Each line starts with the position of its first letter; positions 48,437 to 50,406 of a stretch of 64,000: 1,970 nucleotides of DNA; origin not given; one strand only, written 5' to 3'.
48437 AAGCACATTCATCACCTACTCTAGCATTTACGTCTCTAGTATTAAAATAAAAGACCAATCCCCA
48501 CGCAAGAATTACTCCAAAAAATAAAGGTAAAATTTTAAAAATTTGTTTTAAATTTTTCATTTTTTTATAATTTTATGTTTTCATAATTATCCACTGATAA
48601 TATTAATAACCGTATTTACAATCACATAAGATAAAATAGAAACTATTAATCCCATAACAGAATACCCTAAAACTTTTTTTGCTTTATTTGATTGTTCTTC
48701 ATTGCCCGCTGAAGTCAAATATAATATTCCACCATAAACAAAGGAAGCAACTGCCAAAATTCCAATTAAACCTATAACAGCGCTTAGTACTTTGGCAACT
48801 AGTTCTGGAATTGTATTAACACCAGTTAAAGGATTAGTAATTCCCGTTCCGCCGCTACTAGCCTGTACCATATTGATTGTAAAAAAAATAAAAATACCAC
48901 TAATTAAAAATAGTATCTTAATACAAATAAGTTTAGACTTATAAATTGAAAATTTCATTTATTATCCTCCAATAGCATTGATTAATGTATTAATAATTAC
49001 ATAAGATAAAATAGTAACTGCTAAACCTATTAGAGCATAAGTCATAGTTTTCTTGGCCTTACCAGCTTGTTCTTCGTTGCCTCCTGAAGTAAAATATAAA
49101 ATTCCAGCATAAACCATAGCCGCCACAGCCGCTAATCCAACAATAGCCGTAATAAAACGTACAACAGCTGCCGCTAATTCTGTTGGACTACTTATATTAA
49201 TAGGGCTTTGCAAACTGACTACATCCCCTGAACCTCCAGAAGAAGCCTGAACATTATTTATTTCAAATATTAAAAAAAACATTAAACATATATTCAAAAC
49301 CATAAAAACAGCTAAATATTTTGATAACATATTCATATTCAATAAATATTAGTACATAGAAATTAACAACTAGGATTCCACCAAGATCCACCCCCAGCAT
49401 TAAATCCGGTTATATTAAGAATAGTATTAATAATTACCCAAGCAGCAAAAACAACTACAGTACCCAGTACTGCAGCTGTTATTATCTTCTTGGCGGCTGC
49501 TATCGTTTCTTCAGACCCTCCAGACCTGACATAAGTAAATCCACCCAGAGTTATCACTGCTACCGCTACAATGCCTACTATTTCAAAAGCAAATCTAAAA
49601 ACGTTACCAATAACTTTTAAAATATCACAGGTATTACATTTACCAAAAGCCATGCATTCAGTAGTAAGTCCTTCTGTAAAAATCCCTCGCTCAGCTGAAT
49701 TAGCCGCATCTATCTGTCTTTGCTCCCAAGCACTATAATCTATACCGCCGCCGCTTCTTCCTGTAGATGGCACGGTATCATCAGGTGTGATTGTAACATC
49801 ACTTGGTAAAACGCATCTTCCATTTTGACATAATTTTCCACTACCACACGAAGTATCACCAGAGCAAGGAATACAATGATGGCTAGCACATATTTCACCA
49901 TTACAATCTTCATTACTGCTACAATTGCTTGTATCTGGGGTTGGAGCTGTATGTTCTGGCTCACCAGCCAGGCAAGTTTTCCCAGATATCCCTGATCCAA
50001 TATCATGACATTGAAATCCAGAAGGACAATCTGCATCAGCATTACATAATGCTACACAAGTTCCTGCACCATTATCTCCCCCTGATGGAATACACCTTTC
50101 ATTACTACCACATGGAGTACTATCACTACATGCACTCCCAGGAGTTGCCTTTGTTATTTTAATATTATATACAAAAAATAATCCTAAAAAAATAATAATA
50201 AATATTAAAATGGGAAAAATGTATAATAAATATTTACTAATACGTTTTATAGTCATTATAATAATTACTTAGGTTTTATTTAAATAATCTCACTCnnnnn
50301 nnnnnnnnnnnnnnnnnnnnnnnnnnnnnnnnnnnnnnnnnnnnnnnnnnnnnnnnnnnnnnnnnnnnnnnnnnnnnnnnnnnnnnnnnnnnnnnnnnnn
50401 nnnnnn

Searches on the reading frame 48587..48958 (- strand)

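Call 33: search_protein_families(library=pfam, proteins=[window:48587-48958:-], max_evalue=0.01)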
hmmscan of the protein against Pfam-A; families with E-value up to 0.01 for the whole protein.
window:48587-48958:- (123 aa): 2 families
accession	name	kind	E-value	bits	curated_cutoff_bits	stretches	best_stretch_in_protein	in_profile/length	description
PF18895.5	T4SS_pilin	-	4.1e-10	40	26.6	1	47-117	2-71/71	Type IV secretion system pilin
PF02322.20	Cyt_bd_oxida_II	-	0.0029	17.5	35.6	1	15-114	115-208/302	Cytochrome bd terminal oxidase subunit II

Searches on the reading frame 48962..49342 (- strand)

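Call 33: search_protein_families(library=pfam, proteins=[window:48962-49342:-], max_evalue=0.01)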
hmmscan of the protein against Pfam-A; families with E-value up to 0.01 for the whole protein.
window:48962-49342:- (126 aa): 2 families
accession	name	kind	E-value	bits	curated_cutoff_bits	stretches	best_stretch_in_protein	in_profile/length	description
PF18895.5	T4SS_pilin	-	4.6e-11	43.1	26.6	1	52-120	4-71/71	Type IV secretion system pilin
PF04290.18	DctQ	-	0.0075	16.6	28.3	1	58-123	62-129/132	Tripartite ATP-independent periplasmic transporters, DctQ component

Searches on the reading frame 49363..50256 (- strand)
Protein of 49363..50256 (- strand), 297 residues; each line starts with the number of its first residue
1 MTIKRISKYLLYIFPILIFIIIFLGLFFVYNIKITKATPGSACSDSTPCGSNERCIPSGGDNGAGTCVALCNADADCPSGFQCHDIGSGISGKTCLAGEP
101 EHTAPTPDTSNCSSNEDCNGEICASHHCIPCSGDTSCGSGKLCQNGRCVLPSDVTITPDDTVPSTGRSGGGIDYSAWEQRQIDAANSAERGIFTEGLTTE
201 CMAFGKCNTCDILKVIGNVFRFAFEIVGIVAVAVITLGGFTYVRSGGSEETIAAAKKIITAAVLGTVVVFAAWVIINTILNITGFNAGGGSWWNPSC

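Call 33: search_protein_families(library=pfam, proteins=[window:49363-50256:-], max_evalue=0.01)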
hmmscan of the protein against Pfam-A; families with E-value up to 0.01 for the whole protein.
window:49363-50256:- (297 aa): 1 family
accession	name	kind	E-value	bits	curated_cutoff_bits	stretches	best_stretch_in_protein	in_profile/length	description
PF18895.5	T4SS_pilin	-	5.8e-10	39.5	26.6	1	215-279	8-71/71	Type IV secretion system pilin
